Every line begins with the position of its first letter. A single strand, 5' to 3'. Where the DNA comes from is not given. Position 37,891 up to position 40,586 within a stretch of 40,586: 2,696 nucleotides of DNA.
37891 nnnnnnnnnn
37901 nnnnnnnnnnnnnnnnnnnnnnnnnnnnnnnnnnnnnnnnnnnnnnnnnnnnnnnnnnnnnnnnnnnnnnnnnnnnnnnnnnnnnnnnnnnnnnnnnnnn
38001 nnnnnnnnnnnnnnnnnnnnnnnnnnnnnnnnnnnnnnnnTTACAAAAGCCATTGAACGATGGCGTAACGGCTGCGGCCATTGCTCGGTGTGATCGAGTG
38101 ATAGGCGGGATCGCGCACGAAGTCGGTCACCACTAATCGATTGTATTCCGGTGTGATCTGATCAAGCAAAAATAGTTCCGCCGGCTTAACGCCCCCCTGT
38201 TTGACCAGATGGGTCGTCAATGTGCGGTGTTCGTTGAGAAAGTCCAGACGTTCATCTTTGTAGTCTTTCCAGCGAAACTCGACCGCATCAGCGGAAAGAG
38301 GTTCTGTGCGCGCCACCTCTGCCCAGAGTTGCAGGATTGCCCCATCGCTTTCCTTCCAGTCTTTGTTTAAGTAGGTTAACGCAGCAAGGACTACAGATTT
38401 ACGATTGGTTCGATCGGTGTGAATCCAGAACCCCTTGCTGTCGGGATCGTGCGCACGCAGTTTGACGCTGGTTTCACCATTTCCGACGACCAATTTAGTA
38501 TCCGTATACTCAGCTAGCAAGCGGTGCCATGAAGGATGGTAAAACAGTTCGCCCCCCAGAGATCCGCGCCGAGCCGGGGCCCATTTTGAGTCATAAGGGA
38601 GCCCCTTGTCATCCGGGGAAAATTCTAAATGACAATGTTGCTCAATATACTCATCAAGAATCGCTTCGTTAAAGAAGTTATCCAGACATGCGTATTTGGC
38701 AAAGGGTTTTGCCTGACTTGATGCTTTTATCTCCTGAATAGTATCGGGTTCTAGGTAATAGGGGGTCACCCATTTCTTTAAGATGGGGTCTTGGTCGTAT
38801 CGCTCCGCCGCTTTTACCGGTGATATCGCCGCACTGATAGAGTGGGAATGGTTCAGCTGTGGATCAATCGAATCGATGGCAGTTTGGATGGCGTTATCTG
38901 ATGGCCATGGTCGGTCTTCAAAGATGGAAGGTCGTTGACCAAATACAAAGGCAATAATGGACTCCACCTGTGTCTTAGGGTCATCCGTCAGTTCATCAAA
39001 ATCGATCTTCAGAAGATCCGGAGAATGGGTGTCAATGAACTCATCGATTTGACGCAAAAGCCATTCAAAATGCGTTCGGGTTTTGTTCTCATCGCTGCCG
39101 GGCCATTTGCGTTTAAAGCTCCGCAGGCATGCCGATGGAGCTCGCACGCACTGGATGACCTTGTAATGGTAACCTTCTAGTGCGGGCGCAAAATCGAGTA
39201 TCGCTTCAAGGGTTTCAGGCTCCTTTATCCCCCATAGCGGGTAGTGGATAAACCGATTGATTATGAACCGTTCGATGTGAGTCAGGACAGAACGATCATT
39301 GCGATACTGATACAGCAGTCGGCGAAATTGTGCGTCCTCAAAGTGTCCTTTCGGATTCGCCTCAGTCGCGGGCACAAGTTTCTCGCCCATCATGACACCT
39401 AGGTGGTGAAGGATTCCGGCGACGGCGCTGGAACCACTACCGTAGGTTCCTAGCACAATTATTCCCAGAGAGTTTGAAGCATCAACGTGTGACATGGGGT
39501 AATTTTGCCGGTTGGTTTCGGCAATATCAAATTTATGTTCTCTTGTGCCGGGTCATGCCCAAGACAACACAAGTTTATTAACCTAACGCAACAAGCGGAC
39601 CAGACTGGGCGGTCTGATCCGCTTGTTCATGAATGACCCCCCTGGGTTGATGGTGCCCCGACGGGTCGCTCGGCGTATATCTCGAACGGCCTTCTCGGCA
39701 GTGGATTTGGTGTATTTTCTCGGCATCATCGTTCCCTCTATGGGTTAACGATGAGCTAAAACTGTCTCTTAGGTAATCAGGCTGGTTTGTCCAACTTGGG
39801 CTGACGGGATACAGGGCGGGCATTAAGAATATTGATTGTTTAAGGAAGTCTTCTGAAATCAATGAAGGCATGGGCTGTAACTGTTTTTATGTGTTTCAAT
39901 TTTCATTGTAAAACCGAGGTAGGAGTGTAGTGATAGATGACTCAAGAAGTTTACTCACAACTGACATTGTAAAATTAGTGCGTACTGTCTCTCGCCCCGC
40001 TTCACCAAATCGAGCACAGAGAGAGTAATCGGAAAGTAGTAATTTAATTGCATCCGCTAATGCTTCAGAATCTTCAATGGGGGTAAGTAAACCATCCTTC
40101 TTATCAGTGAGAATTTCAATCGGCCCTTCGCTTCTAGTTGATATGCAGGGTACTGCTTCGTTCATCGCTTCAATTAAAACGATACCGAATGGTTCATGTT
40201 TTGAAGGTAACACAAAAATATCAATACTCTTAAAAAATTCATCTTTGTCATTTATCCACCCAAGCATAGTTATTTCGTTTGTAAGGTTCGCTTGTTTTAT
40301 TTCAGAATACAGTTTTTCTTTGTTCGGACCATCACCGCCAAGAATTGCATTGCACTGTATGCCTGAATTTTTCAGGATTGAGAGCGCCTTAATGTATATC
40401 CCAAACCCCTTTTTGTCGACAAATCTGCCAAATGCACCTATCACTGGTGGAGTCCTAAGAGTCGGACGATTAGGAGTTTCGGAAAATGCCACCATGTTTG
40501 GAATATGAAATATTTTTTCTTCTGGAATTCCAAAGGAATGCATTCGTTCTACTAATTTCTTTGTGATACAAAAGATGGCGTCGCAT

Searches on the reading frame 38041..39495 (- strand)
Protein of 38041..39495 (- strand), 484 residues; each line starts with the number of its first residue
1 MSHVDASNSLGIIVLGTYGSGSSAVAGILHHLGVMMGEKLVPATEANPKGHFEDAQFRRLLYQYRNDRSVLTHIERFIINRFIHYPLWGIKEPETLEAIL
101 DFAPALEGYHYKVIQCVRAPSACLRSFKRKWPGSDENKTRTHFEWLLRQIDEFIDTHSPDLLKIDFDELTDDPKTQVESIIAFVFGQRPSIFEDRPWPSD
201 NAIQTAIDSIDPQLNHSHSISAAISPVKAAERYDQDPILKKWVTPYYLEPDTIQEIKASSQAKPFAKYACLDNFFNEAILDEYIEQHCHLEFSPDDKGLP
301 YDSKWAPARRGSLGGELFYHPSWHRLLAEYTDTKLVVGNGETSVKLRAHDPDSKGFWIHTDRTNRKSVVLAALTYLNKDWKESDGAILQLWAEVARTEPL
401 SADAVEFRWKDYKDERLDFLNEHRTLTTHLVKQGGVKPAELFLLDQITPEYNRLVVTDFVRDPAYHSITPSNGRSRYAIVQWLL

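Call 8: search_protein_families(library=pfam, proteins=[window:38041-39495:-], max_evalue=0.00001)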
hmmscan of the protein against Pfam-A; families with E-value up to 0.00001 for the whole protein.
window:38041-39495:- (484 aa): 2 families
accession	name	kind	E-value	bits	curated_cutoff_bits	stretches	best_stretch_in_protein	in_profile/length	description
PF13640.12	2OG-FeII_Oxy_3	-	7.2e-07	30.5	27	0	355-483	11-97/98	2OG-Fe(II) oxygenase superfamily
PF13661.12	2OG-FeII_Oxy_4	-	2.3e-06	28.5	27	0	358-400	14-54/98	2OG-Fe(II) oxygenase superfamily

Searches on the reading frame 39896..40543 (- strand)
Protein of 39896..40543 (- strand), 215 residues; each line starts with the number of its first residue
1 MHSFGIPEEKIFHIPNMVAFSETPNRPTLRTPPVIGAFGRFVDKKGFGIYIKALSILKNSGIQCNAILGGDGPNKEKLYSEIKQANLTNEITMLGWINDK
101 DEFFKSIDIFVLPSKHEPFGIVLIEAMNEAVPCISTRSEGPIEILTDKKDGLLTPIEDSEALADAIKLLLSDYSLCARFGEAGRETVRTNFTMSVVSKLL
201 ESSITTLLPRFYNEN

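Call 8: search_protein_families(library=pfam, proteins=[window:39896-40543:-], max_evalue=0.00001)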
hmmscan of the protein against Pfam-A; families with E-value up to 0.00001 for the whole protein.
window:39896-40543:- (215 aa): 3 families
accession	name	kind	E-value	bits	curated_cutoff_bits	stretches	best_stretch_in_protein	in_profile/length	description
PF00534.26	Glycos_transf_1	-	7.3e-40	136.7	26.4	1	31-185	14-171/172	Glycosyl transferases group 1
PF13692.12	Glyco_trans_1_4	-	2.3e-31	109.4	27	1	33-172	2-142/142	Glycosyl transferases group 1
PF20706.3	GT4-conflict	-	5.9e-08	32.5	26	1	12-173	176-358/385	Family 4 Glycosyltransferase in conflict systems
